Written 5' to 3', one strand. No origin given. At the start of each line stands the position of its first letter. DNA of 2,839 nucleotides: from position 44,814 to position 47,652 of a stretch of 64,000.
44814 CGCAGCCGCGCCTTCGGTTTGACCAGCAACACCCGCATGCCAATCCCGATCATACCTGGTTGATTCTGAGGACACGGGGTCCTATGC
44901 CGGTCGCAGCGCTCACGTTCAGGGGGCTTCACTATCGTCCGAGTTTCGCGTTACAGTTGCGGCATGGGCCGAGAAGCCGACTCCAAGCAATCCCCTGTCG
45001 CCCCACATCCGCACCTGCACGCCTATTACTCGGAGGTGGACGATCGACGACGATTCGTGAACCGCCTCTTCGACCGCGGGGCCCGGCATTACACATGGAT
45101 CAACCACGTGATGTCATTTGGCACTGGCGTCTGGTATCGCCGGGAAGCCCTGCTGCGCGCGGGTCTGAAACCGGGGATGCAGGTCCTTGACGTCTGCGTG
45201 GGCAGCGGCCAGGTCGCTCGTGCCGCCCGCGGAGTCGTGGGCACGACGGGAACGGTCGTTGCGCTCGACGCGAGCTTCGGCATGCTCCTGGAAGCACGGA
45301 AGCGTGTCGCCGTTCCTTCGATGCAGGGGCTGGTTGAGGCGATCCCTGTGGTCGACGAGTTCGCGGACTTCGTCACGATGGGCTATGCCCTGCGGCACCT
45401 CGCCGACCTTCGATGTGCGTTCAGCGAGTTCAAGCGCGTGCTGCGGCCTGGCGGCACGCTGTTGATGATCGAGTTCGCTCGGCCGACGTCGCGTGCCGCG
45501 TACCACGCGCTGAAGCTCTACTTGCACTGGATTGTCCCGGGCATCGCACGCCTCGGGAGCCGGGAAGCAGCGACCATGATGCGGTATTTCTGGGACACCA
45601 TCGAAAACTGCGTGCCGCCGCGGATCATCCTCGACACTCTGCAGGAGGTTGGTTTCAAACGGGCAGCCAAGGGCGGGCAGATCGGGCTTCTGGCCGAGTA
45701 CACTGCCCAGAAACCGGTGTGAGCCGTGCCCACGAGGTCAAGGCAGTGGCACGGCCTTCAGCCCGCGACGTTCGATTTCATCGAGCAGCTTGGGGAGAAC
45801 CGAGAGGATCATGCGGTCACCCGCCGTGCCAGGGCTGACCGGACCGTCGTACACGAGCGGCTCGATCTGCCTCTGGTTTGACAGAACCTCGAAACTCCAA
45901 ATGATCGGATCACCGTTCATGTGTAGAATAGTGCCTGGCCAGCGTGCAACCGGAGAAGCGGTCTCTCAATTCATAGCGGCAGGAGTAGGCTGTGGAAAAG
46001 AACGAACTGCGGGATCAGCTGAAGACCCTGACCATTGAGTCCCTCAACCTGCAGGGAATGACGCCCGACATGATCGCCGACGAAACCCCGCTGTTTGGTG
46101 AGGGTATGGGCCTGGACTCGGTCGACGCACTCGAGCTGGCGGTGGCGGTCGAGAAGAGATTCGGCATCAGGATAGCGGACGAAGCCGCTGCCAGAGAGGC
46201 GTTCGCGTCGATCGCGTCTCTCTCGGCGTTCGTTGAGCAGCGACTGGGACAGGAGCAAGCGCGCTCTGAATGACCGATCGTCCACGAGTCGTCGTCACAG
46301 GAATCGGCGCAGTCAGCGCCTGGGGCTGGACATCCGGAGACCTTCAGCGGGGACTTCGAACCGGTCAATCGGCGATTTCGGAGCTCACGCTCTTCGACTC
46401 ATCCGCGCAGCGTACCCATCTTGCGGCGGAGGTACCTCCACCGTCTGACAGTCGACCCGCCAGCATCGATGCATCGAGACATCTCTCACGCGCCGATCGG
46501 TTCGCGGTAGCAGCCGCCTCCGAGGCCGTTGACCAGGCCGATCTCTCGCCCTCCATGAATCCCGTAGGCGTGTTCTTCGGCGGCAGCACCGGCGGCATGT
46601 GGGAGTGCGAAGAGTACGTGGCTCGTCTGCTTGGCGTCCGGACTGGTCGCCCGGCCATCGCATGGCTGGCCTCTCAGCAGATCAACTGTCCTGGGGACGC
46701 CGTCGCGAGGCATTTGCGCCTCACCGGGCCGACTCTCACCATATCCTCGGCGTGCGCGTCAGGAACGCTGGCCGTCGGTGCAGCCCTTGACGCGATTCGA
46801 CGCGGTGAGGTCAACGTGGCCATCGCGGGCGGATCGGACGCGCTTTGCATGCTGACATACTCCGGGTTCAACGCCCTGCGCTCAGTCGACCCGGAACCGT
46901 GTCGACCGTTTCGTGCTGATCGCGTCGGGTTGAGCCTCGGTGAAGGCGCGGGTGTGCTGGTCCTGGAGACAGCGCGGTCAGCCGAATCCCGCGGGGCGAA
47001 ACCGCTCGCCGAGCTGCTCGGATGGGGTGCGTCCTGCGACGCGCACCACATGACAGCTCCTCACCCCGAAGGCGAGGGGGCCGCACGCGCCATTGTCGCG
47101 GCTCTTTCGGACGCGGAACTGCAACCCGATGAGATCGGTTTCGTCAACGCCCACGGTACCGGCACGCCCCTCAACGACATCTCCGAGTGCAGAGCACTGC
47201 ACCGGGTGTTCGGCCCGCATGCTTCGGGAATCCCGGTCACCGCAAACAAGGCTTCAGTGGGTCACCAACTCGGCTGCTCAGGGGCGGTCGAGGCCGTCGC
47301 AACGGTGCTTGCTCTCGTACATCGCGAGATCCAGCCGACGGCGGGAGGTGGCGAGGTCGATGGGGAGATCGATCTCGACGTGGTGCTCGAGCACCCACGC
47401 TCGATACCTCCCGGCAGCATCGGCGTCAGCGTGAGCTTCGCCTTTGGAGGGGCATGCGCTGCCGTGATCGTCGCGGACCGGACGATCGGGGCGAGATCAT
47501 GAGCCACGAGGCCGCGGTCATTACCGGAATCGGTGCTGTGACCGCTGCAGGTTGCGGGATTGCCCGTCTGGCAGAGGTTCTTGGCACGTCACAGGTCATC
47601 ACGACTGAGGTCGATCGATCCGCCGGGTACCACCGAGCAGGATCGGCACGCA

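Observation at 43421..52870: Orphan ACP-dependent KS/CLF-type acyl-chain cluster with an LpxL-type acyltransferase, two SAM methyltransferases and a B12-radical-SAM enzyme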

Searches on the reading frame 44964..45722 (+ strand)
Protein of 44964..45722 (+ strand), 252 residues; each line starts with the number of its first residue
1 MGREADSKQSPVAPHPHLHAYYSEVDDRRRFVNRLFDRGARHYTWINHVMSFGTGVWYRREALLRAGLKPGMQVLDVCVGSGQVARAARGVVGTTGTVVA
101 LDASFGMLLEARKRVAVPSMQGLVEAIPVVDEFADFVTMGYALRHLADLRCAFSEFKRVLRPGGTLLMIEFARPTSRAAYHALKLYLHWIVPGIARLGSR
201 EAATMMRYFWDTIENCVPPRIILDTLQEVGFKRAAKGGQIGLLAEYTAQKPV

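Call 6: search_protein_families(library=pfam, proteins=[window:44964-45722:+], max_evalue=0.01)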
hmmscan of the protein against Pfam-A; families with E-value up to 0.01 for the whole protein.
window:44964-45722:+ (252 aa): 8 families
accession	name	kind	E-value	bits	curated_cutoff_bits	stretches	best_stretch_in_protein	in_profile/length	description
PF01209.24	Ubie_methyltran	-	1e-29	104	20.1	1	27-234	6-216/233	ubiE/COQ5 methyltransferase family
PF08241.18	Methyltransf_11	-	4.5e-16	59.7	21.2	1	75-167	1-94/95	Methyltransferase domain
PF13649.12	Methyltransf_25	-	3.1e-14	53.9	27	1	74-164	1-97/97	Methyltransferase domain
PF13489.12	Methyltransf_23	-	5e-10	39.8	27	1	61-189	11-132/164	Methyltransferase domain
PF13847.12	Methyltransf_31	-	2.5e-09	37.4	27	1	69-172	2-113/145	Methyltransferase domain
PF08242.18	Methyltransf_12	-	4e-06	27.9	30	1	75-166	1-98/98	Methyltransferase domain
PF01135.25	PCMT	-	2.6e-05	24.5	20.3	1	63-116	68-119/210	Protein-L-isoaspartate(D-aspartate) O-methyltransferase (PCMT)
PF01728.25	FtsJ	-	0.0031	17.9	24.1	0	61-131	11-82/181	FtsJ-like methyltransferase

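Call 37: search_protein_families(library=ncbifam, proteins=[window:44964-45722:+], max_evalue=0.001)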
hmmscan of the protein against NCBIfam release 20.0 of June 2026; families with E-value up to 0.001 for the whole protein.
window:44964-45722:+ (252 aa): 20 families
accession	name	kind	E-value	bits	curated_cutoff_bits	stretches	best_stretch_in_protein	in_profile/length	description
NF001244.0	PRK00216.1-5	equivalog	2.5e-40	138.2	216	1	31-236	9-220/236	bifunctional demethylmenaquinone methyltransferase/2-methoxy-6-polyprenyl-1,4-benzoquinol methylase UbiE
TIGR01934.1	MenG_MenH_UbiE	subfamily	1.8e-35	122.2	158.35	1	32-235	1-207/223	ubiquinone/menaquinone biosynthesis methyltransferase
NF001241.0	PRK00216.1-2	equivalog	8.8e-32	110.6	327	1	24-234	5-212/231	demethylmenaquinone methyltransferase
NF052510.1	methyltran_MpqE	exception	3.7e-31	108.3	335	1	27-234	3-217/234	methyl-plastoquinone biosynthesis methyltransferase MpqE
NF001240.0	PRK00216.1-1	equivalog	2e-27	95.9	378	1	23-233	14-232/251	bifunctional demethylmenaquinone methyltransferase/2-methoxy-6-polyprenyl-1,4-benzoquinol methylase UbiE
NF001243.0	PRK00216.1-4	equivalog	4.2e-26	91.7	235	1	30-200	7-183/237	demethylmenaquinone methyltransferase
TIGR02752.1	MenG_heptapren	equivalog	3.2e-23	82.5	419.85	1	31-200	6-181/231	demethylmenaquinone methyltransferase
NF001242.0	PRK00216.1-3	equivalog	9.3e-23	80.9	351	1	25-234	23-240/258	bifunctional demethylmenaquinone methyltransferase/2-methoxy-6-polyprenyl-1,4-benzoquinol methylase UbiE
NF004452.0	PRK05785.1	equivalog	2e-17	63.4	207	1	26-210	5-184/228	hypothetical protein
NF045667.1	MTase_DVU1556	equivalog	1.7e-13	50.6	155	1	60-197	12-130/213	DVU_1556 family methyltransferase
NF007610.0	PRK10258.1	equivalog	2.7e-12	46.6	342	1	69-167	41-137/251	malonyl-ACP O-methyltransferase BioC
NF047649.1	MTase_UXPK_star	exception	1.1e-11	44.3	460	1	68-170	75-183/283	methyltransferase/UXPK-star double selenoprotein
NF043040.1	corrin_prot_MT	hypoth_equivalog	1.4e-11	44.3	180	1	36-181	8-160/216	corrinoid protein-associated methyltransferase CpaM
NF008823.0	PRK11873.1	subfamily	1.3e-10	41.2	263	1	66-167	73-180/272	arsenite methyltransferase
NF041537.1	ArsM_AhpD_UU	exception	5.4e-10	38.6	510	1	68-169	74-181/345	arsenite methyltransferase/AhpD domain selenoprotein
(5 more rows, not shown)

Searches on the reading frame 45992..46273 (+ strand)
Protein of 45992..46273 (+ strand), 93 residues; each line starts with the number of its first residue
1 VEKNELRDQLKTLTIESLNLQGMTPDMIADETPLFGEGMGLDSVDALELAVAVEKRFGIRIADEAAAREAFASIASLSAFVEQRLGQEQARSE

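Call 6: search_protein_families(library=pfam, proteins=[window:45992-46273:+], max_evalue=0.01)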
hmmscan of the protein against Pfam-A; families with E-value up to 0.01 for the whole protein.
window:45992-46273:+ (93 aa): 1 family
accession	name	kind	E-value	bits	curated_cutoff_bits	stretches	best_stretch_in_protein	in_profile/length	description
PF00550.31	PP-binding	-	6.4e-10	39.6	20.8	1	22-81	12-67/67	Phosphopantetheine attachment site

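Call 37: search_protein_families(library=ncbifam, proteins=[window:45992-46273:+], max_evalue=0.001)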
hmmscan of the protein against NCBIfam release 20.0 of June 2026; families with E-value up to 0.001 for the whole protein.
window:45992-46273:+ (93 aa): 16 families
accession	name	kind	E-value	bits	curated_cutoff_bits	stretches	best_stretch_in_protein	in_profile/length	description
NF006617.0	PRK09184.1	subfamily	1.4e-22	79.5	70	1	3-83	11-92/96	phosphopantetheine-binding protein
NF058660.1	cispen_ACP_AmcB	equivalog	3e-11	43.3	80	1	26-84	21-78/80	cispentacin biosynthesis acyl carrier protein AmcB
NF005480.0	PRK07081.1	equivalog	6.6e-11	42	72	1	16-89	11-81/83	acyl carrier protein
TIGR00517.1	acyl_carrier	equivalog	2.1e-08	33.9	70.45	1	5-76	3-68/77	acyl carrier protein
NF005798.0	PRK07639.1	equivalog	2.3e-08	34.3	100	1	1-85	1-82/91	petrobactin biosynthesis protein AsbD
NF052616.1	ACP_for_OlsHI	equivalog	4.4e-08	33.4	130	1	6-83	4-79/83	ornithine lipid biosynthesis acyl carrier protein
NF002148.0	PRK00982.1-2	subfamily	1.2e-07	31.5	71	1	4-67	3-62/79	acyl carrier protein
NF002151.0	PRK00982.1-5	equivalog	1.3e-07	31.6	92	1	6-82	4-74/78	acyl carrier protein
NF002149.0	PRK00982.1-3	equivalog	1.2e-06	28.3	106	1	8-68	6-62/78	acyl carrier protein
NF002150.0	PRK00982.1-4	subfamily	2.5e-06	27.7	66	1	1-84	1-78/80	acyl carrier protein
TIGR04069.1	ocin_ACP_rel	hypoth_equivalog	1.4e-05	25.4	70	1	29-77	25-73/77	peptide maturation system acyl carrier-related protein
NF003757.0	PRK05350.1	equivalog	4.6e-05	23.5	65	1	2-65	3-62/83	acyl carrier protein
NF009104.0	PRK12449.1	equivalog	0.00013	21.8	70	1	19-84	15-78/80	acyl carrier protein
NF002147.0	PRK00982.1-1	equivalog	0.00022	21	84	1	21-67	20-65/83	acyl carrier protein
NF040636.1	AcpM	exception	0.00031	20.7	146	1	22-68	19-64/93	meromycolate extension acyl carrier protein AcpM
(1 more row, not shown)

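Call 66: find_encoding_contigs(protein=window:45992-46273:+, flank=6000, max_places=6)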
Protein window:45992-46273:+ (93 aa): 1 contig read that carries it; 1 place shown.
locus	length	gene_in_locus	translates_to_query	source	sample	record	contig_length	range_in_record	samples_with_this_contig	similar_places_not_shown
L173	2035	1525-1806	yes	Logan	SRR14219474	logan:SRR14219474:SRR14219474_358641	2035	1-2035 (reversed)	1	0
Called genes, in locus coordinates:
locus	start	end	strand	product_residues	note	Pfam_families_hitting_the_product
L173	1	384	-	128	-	?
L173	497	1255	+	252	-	PF01209:Ubie_methyltran, PF13489:Methyltransf_23, PF13847:Methyltransf_31, PF08241:Methyltransf_11, PF08242:Methyltransf_12 (weak), PF13649:Methyltransf_25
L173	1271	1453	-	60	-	-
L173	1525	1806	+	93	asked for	PF00550:PP-binding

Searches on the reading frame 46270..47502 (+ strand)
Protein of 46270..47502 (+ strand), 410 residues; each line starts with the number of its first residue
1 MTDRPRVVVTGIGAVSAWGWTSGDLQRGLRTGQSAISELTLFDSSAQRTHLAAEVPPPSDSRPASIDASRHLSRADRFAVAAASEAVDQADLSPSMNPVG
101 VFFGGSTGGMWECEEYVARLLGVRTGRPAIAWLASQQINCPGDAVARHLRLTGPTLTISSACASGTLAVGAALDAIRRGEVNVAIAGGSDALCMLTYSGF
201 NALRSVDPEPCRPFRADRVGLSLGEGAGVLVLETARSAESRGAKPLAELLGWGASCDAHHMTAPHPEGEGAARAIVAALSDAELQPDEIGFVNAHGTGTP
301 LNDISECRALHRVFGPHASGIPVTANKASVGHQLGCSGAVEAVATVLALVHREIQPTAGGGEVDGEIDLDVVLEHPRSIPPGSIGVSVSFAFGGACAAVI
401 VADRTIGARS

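Call 6: search_protein_families(library=pfam, proteins=[window:46270-47502:+], max_evalue=0.01)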
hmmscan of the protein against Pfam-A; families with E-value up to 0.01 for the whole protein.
window:46270-47502:+ (410 aa): 3 families
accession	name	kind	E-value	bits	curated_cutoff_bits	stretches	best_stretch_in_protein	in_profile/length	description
PF00109.32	ketoacyl-synt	-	9.5e-34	117.6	20.8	1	6-237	3-251/252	Beta-ketoacyl synthase, N-terminal domain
PF02801.28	Ketoacyl-synt_C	-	1.4e-33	115.9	20.8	1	246-358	1-116/119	Beta-ketoacyl synthase, C-terminal domain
PF00108.29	Thiolase_N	-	1.4e-05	25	26.4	1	151-197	74-120/260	Thiolase, N-terminal domain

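Call 9: find_encoding_contigs(protein=window:46270-47502:+, flank=10000, max_places=6)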
Protein window:46270-47502:+ (410 aa): no gene with exactly this product is on record in the collection.

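Call 37: search_protein_families(library=ncbifam, proteins=[window:46270-47502:+], max_evalue=0.001)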
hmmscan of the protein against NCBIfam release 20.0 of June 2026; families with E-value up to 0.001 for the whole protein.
window:46270-47502:+ (410 aa): 34 families (the best 25 are shown)
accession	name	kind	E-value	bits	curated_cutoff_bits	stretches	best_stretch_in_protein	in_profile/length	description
TIGR03150.1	fabF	equivalog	7.2e-101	337.8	493.75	1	6-401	2-406/407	beta-ketoacyl-ACP synthase II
NF005589.0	PRK07314.1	subfamily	2.3e-96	323.1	387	1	4-401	3-409/413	beta-ketoacyl-ACP synthase II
NF006618.0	PRK09185.1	subfamily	2.8e-85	286.8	407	1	6-403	4-392/394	beta-ketoacyl-ACP synthase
NF004970.0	PRK06333.1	subfamily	1.2e-84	284.6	525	1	4-401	3-419/424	beta-ketoacyl-ACP synthase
NF006274.0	PRK08439.1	equivalog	9.6e-70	235.4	621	1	6-401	3-403/406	beta-ketoacyl-ACP synthase II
NF005076.0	PRK06501.1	equivalog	8.2e-68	229.2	629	1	3-403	9-422/425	beta-ketoacyl-ACP synthase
NF006587.0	PRK09116.1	equivalog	1.1e-67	228.6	470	1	6-401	3-404/408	beta-ketoacyl-ACP synthase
NF058662.1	cispenta_AmcF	equivalog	2.6e-67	227.4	325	1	7-400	2-366/369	cispentacin biosynthesis acyltransferase subunit AmcF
NF004618.0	PRK05952.1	equivalog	1.7e-63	214.9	455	1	6-402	3-381/384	beta-ketoacyl-ACP synthase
NF006434.0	PRK08722.1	equivalog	7.2e-62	209.6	759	1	5-400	4-410/414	beta-ketoacyl-ACP synthase II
NF005916.1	PRK07910.1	equivalog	6e-58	196.7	560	1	5-400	12-414/418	KasA/KasB family beta-ketoacyl-ACP synthase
NF005490.0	PRK07103.1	equivalog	1.8e-54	185.4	445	1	5-402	4-411/414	polyketide beta-ketoacyl:acyl carrier protein synthase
NF005935.0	PRK07967.1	equivalog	3.3e-49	167.8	630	1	6-401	3-401/406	beta-ketoacyl-ACP synthase I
NF045894.1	PKS_plus_SDR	equivalog_domain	2.1e-31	108.5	1740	1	77-369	92-385/1515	type I polyketide synthase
NF040607.1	mycolic_Pks13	equivalog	2.4e-29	101.5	2100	1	77-404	190-526/1680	polyketide synthase Pks13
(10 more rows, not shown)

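Call 39: search_solved_structures(query=window:46270-47502:+, max_evalue=1e-60)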
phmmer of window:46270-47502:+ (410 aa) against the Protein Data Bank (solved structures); distinct sequences matched with E-value up to 1e-60: 23.
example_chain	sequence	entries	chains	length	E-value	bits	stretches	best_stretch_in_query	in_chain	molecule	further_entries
1j3n_A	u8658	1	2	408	8.3e-78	265.7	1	6-398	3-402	3-oxoacyl-(acyl-carrier protein) synthase II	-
1e5m_A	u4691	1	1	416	3e-74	253.9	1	3-395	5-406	BETA KETOACYL ACYL CARRIER PROTEIN SYNTHASE II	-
2rjt_A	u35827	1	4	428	8.9e-69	235.9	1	6-398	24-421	Beta-ketoacyl-ACP synthase II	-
9s5h_B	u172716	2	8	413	1.1e-68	235.6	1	5-401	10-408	3-oxoacyl-(Acyl-carrier-protein) synthase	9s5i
5sxo_A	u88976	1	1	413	2.2e-68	234.6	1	3-400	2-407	3-oxoacyl-[acyl-carrier-protein] synthase 2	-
3o04_A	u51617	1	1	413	2.2e-68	234.6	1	3-400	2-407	beta-keto-acyl carrier protein synthase II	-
1ox0_A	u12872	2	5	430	2.2e-68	234.6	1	6-398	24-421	Beta ketoacyl-acyl carrier protein synthase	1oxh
2gqd_A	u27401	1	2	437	6.8e-68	233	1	2-400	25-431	3-oxoacyl-[acyl-carrier-protein] synthase 2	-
2alm_A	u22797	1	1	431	4.2e-67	230.4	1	6-398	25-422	3-oxoacyl-(acyl-carrier-protein) synthase II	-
8qm1_A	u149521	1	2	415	3.9e-64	220.6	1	3-399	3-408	3-oxoacyl-[acyl-carrier-protein] synthase 2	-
4b7v_A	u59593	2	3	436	4.6e-64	220.4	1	3-399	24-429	3-OXOACYL-[ACYL-CARRIER-PROTEIN] SYNTHASE 2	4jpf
4ls5_A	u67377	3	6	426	6.6e-64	219.9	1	4-400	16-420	3-oxoacyl-[acyl-carrier-protein] synthase 2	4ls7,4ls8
4ls6_A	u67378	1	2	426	8.7e-64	219.5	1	4-400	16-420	3-oxoacyl-[acyl-carrier-protein] synthase 2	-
6kxd_A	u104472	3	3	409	1.6e-63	218.6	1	2-400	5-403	Ketosynthase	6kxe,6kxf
8cn8_A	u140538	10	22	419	8.2e-63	216.3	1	3-399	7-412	3-oxoacyl-[acyl-carrier-protein] synthase 2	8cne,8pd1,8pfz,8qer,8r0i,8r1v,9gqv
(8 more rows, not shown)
